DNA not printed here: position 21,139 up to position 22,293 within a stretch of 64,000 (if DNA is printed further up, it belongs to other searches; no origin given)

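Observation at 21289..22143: Uncharacterised 284-aa gene wedged between the radical-SAM fusion and rodA with TTGA/short-gap coupling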

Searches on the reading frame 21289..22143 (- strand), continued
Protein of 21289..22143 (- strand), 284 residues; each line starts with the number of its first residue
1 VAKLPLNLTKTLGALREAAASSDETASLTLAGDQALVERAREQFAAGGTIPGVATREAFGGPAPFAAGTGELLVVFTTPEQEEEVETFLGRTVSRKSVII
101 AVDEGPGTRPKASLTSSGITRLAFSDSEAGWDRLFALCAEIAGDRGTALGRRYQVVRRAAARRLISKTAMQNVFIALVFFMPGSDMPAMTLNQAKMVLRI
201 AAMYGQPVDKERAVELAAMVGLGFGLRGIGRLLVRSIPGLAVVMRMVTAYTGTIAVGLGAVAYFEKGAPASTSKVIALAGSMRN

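Call 47: find_encoding_contigs(protein=P0330, flank=6000, max_places=2)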
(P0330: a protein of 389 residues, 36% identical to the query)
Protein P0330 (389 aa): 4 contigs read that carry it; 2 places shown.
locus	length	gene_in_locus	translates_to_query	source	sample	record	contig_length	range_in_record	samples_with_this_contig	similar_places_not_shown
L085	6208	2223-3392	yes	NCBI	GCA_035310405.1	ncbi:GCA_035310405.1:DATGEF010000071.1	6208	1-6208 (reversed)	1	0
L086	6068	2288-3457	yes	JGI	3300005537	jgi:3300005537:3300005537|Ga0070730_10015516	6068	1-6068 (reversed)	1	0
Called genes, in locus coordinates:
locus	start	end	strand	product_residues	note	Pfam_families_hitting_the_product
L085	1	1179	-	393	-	?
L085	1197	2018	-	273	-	PF03575:Peptidase_S51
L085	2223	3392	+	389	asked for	PF03193:RsgA_GTPase (faint), PF09547:SpoIVA_ATPase (faint), PF00350:Dynamin_N (faint), PF01926:MMR_HSR1, PF02421:FeoB_N, PF00009:GTP_EFTU, PF05128:DUF697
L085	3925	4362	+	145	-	PF00392:GntR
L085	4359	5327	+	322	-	PF00005:ABC_tran, PF13304:AAA_21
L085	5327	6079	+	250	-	PF12679:ABC2_membrane_2, PF12730:ABC2_membrane_4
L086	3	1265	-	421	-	?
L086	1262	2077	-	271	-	PF03575:Peptidase_S51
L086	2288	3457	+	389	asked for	PF03193:RsgA_GTPase (faint), PF09547:SpoIVA_ATPase (faint), PF00350:Dynamin_N (faint), PF01926:MMR_HSR1, PF02421:FeoB_N, PF00009:GTP_EFTU, PF05128:DUF697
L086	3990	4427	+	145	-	PF00392:GntR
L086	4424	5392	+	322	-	PF00005:ABC_tran, PF13304:AAA_21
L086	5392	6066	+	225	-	?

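Call 48: find_encoding_contigs(protein=P0272, flank=8000, max_places=2)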
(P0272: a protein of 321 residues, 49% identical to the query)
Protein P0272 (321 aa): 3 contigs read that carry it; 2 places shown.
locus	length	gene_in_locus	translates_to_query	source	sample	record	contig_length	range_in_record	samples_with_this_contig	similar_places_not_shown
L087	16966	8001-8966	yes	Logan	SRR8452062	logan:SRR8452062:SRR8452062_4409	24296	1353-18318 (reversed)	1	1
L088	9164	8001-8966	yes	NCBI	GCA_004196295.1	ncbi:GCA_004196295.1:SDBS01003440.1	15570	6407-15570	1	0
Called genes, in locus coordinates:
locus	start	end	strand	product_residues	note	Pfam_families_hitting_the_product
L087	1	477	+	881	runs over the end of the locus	PF00133:tRNA-synt_1, PF09334:tRNA-synt_1g, PF13603:tRNA-synt_1_2, PF09334:tRNA-synt_1g (weak), PF08264:Anticodon_1, PF10458:Val_tRNA-synt_C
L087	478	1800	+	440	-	PF08245:Mur_ligase_M, PF02875:Mur_ligase_C, PF27239:FOL3_C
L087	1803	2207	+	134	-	PF00334:NDK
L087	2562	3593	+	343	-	PF06723:MreB_Mbl, PF00022:Actin, PF00012:HSP70, PF14450:FtsA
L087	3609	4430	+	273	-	PF04085:MreC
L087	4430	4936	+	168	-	PF04093:MreD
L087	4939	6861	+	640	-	PF03717:PBP_dimer, PF00905:Transpeptidase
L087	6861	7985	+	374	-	PF01098:FTSW_RODA_SPOVE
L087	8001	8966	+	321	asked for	PF00009:GTP_EFTU (weak)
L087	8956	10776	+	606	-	PF19864:Radical_SAM_N2, PF04055:Radical_SAM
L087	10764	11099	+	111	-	PF10105:DUF2344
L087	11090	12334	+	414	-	PF10150:RNase_E_G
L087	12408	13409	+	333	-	PF23198:PDE8A_N (weak), PF00072:Response_reg, PF13487:HD_5, PF01966:HD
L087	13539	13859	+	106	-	PF00829:Ribosomal_L21p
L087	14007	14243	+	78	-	PF01016:Ribosomal_L27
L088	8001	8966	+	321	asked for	PF00009:GTP_EFTU (weak)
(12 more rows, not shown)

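Call 49: find_encoding_contigs(protein=P0337, flank=8000, max_places=2)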
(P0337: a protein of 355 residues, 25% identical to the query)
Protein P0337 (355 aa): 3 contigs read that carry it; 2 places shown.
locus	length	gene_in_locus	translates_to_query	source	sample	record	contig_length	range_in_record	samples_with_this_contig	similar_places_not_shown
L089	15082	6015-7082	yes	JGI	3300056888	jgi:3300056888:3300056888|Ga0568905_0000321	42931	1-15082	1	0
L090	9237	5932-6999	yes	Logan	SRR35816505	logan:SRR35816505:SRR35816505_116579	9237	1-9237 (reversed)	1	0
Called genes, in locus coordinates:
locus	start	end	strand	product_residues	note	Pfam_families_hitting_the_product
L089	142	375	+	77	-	PF01192:RNA_pol_Rpb6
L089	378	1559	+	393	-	PF02441:Flavoprotein, PF04127:DFP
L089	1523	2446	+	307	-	PF03193:RsgA_GTPase (faint), PF00009:GTP_EFTU, PF00350:Dynamin_N (faint), PF01926:MMR_HSR1, PF02421:FeoB_N, PF04548:AIG1 (weak), PF07650:KH_2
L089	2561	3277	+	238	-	PF03167:UDG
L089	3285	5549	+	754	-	PF17764:PriA_3primeBD, PF00270:DEAD, PF04851:ResIII, PF18319:Zn_ribbon_PriA, PF00271:Helicase_C, PF18074:PriA_C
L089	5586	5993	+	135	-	PF14464:Prok-JAB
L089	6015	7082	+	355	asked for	PF00009:GTP_EFTU, PF05128:DUF697 (faint)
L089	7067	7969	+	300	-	PF01545:Cation_efflux, PF16916:ZT_dimer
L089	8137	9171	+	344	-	PF12849:PBP_like_2, PF12727:PBP_like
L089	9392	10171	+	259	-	PF02348:CTP_transf_3, PF12804:NTP_transf_3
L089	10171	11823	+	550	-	PF06418:CTP_synth_N, PF00117:GATase, PF07722:Peptidase_C26 (faint)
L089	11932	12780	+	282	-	PF00793:DAHP_synth_1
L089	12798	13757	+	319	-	PF01380:SIS, PF00571:CBS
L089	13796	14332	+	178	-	PF00702:Hydrolase (weak), PF08282:Hydrolase_3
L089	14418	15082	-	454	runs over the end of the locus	PF18914:DUF5666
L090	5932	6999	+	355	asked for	PF00009:GTP_EFTU, PF05128:DUF697 (faint)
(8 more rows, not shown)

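Call 50: list_cluster_members(proteins=[P0272, P0282, P0283, P0295, P0317, P0327, P0336, P0001, P0022, P0328])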
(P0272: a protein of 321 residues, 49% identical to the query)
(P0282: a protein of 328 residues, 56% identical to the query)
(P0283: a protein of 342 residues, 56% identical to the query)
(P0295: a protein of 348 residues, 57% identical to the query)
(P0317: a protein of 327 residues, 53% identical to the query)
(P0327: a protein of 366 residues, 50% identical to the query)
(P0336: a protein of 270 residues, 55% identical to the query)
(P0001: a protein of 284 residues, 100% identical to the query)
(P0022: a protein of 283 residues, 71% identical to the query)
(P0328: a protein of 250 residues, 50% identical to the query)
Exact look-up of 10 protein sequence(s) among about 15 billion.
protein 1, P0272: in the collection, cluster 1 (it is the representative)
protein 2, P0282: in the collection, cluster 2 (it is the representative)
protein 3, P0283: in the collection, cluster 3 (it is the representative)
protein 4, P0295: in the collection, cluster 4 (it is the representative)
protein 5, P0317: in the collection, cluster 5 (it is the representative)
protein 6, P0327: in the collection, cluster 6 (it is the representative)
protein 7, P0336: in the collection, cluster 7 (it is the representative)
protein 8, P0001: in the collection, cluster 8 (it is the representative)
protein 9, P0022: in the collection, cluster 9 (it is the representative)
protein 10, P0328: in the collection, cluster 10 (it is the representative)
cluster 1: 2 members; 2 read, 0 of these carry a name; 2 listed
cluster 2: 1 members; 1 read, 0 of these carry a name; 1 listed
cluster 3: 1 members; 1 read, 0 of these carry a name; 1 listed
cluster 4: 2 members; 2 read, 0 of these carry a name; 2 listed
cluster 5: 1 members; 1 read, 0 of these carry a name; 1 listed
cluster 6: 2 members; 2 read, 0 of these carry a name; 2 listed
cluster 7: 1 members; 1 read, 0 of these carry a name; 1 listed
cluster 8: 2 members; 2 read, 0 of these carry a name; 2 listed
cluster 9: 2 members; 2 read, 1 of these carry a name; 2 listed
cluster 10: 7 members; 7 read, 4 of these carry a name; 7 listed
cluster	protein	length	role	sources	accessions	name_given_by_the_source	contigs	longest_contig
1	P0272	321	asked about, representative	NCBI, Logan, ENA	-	-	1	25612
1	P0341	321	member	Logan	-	-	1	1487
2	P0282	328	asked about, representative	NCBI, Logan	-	-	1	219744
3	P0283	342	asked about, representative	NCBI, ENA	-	-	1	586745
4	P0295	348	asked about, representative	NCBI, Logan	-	-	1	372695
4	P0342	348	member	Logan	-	-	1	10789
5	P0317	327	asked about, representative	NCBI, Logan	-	-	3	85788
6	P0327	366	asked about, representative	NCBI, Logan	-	-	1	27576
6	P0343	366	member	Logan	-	-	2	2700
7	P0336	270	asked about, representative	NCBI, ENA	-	-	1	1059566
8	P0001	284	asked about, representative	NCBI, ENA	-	-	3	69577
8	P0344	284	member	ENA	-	-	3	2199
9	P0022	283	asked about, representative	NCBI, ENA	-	-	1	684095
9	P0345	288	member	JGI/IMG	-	uncharacterized protein (DUF697 family)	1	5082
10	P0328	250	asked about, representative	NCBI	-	-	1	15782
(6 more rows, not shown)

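Call 64: find_encoding_contigs(protein=P0336, flank=7000, max_places=1)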
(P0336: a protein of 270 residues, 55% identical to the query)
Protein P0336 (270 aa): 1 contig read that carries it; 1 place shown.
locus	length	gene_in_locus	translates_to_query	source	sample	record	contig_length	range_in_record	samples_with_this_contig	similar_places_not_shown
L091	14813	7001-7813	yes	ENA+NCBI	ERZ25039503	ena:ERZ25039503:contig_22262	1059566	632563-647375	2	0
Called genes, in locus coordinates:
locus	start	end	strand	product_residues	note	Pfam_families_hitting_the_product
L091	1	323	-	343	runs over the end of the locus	PF13183:Fer4_8 (faint), PF12838:Fer4_7 (faint), PF13187:Fer4_9 (faint), PF13534:Fer4_17 (faint), PF13237:Fer4_10 (faint), PF17179:Fer4_22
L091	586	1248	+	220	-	PF04002:RadC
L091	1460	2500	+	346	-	PF00022:Actin (weak), PF06723:MreB_Mbl, PF00012:HSP70, PF14450:FtsA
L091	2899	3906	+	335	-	PF04085:MreC, PF04093:MreD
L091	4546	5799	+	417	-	PF00905:Transpeptidase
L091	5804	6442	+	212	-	PF01098:FTSW_RODA_SPOVE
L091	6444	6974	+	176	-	PF01098:FTSW_RODA_SPOVE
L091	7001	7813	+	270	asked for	-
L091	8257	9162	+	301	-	PF19864:Radical_SAM_N2, PF02310:B12-binding (weak), PF04055:Radical_SAM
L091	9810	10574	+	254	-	PF10105:DUF2344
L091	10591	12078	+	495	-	PF10150:RNase_E_G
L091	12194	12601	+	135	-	PF00829:Ribosomal_L21p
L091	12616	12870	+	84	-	PF01016:Ribosomal_L27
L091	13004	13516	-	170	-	PF18902:DUF5658 (weak)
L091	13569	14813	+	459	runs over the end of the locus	PF01018:GTP1_OBG, PF01926:MMR_HSR1, PF02421:FeoB_N, PF00071:Ras (weak), PF09269:DUF1967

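Call 65: find_encoding_contigs(protein=P0340, flank=7000, max_places=1)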
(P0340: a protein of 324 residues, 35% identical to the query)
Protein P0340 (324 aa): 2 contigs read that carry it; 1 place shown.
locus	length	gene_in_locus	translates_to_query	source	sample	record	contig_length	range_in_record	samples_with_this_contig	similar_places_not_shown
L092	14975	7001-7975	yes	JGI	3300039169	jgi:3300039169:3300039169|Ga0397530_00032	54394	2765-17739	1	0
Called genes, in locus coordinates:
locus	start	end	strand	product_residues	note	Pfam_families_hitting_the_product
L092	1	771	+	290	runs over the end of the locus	PF00528:BPD_transp_1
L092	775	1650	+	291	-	PF00528:BPD_transp_1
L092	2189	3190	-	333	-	PF01408:GFO_IDH_MocA, PF22725:GFO_IDH_MocA_C3, PF02894:GFO_IDH_MocA_C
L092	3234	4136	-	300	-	PF01408:GFO_IDH_MocA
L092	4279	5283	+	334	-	PF00581:Rhodanese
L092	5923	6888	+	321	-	PF00056:Ldh_1_N, PF02866:Ldh_1_C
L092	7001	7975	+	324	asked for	-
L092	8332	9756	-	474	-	PF00072:Response_reg, PF00158:Sigma54_activat, PF14532:Sigma54_activ_2, PF00004:AAA (faint), PF07728:AAA_5, PF25601:AAA_lid_14, PF02954:HTH_8 (weak)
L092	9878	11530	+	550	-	PF01202:SKI, PF01761:DHQ_synthase, PF24621:DHQS_C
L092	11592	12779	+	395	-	PF00294:PfkB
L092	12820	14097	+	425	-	PF05221:AdoHcyase, PF02826:2-Hacid_dh_C, PF00670:AdoHcyase_NAD, PF07991:KARI_N (weak)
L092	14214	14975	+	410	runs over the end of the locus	PF00438:S-AdoMet_synt_N, PF02772:S-AdoMet_synt_M, PF02773:S-AdoMet_synt_C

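Call 66: find_encoding_contigs(protein=P0283, flank=7000, max_places=1)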
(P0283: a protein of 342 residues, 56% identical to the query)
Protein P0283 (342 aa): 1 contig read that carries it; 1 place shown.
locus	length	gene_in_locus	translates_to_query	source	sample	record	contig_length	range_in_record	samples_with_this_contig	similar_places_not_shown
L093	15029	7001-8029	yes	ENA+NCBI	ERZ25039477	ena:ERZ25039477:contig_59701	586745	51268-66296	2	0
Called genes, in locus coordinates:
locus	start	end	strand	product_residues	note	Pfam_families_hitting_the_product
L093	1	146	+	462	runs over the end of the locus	PF07719:TPR_2 (faint), PF13176:TPR_7 (faint), PF13428:TPR_14 (faint), PF00515:TPR_1 (faint), PF13181:TPR_8 (faint), PF13424:TPR_12 (weak), PF13432:TPR_16 (weak)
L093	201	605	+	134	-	PF00334:NDK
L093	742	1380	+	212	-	PF04002:RadC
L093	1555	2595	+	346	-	PF00022:Actin, PF06723:MreB_Mbl, PF00012:HSP70, PF14450:FtsA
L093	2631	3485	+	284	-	PF04085:MreC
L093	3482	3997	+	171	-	PF04093:MreD, PF07694:5TM-5TMR_LYT (weak)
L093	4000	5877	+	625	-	PF03717:PBP_dimer, PF00905:Transpeptidase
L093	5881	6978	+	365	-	PF01098:FTSW_RODA_SPOVE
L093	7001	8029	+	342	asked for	PF05128:DUF697 (weak)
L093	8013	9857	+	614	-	PF19864:Radical_SAM_N2, PF02310:B12-binding (faint), PF04055:Radical_SAM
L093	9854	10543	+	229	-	PF10105:DUF2344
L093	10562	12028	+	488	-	PF10150:RNase_E_G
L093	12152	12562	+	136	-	PF00829:Ribosomal_L21p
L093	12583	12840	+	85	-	PF01016:Ribosomal_L27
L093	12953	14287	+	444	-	PF01018:GTP1_OBG, PF01926:MMR_HSR1, PF02421:FeoB_N (weak), PF09269:DUF1967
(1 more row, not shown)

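Call 67: predict_structure(alignment_id=A4)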
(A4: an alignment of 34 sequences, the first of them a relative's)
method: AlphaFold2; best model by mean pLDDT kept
length: 319 residues; sequences in the alignment: 34
mean_pLDDT: 89.2   pTM: 0.84
mean pLDDT of the five models: 89.2, 87.9, 85.2, 85.2, 84.2
residues with pLDDT >= 90: 205; 70-90: 93; 50-70: 13; < 50: 8
segments of 3 or more residues with pLDDT < 50: 301-306
pLDDT, mean of each block of 10 residues (from residue 1): 74 89 94 97 94 78 93 91 97 98 97 97 98 98 98 97 97 94 95 96 86 88 94 86 82 83 83 90 94 81 51 64
secondary structure, 60 per line:
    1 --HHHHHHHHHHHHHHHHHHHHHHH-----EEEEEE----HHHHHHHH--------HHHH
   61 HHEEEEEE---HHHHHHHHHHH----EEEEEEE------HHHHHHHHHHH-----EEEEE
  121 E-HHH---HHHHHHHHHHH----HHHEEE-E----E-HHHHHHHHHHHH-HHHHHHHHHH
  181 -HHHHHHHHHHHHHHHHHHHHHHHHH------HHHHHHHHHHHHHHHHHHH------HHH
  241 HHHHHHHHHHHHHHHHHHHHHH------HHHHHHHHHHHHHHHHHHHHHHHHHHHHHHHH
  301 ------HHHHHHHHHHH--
elements in order: H3-25 E31-36 H41-48 H57-62 E63-68 H72-82 E87-93 H100-110 E116-121 H129-139 E147-149 H158-169 H171-180 H182-206 H213-231 H238-262 H269-300 H307-317

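Call 69: fold_search(model_id=the predicted structure, library=pdb)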
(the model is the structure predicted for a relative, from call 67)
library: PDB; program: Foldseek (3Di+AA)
matches with E <= 10: 1564; with E <= 0.001: 136
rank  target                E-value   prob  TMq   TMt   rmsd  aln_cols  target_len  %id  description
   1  2cxx_A                1.4e-06  1.00  0.36  0.60   5.6       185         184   22  Crystal structure of a probable GTP-binding protein engB (released 2006-01-01)
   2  2cxx_B                2.3e-06  1.00  0.35  0.60   4.9       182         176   25  Crystal structure of a probable GTP-binding protein engB (released 2006-01-01)
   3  2cxx_C                6.2e-06  1.00  0.36  0.61   4.8       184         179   22  Crystal structure of a probable GTP-binding protein engB (released 2006-01-01)
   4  8h4o_B                9.5e-06  1.00  0.42  0.35  11.6       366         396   13  Crystal Structure of nucleotide-free Irgb6_T95D mutant (released 2023-10-18)
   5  9n2s_B                1.4e-05  1.00  0.43  0.37  11.4       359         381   12  Structure of GDP-bound GM4951_N86K mutant (released 2026-01-14)
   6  8h4o_A                1.5e-05  1.00  0.43  0.37  10.9       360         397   12  Crystal Structure of nucleotide-free Irgb6_T95D mutant (released 2023-10-18)
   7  9jkp                  1.8e-05  1.00  0.34  0.36  11.2       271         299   17  Crystal structure of the Staphylococcus aureus GTPase Era in complex with GDP (released 2024-12-18)
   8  1tq4                  1.8e-05  1.00  0.42  0.35  11.7       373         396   13  Crystal Structure of IIGP1: a paradigm for interferon inducible p47 resistance GTPases (released 2004-09-21)
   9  5fph_C                2.3e-05  1.00  0.41  0.34  13.5       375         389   13  The GTPase domains of the immunity-related Irga6 dimerize in a parallel head-to-head fashion (released 2016-02-10)
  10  1svi                  3.8e-05  1.00  0.35  0.58   3.7       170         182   15  Crystal Structure of the GTP-binding protein YsxC complexed with GDP (released 2004-05-25)
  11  4dcu                  3.9e-05  1.00  0.37  0.30   9.4       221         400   15  Crystal Structure of B. subtilis EngA in complex with GDP (released 2012-11-14)
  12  5fph_E                4.6e-05  1.00  0.41  0.34  13.2       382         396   14  The GTPase domains of the immunity-related Irga6 dimerize in a parallel head-to-head fashion (released 2016-02-10)
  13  3pqc_B                5.0e-05  1.00  0.37  0.57   4.0       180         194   19  Crystal structure of Thermotoga maritima ribosome biogenesis GTP-binding protein EngB (YsxC/YihA) in complex with GDP (released 2011-06-08)
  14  9g5e_7                5.2e-05  1.00  0.36  0.27   4.9       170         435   19  Translation-initiation state of human mitochondrial ribosome small subunit (State F) (released 2025-04-23)
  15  1xzq_A                5.5e-05  1.00  0.34  0.25  11.7       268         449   19  Structure of the GTP-binding protein TrmE from Thermotoga maritima complexed with 5-formyl-THF (released 2005-01-04)
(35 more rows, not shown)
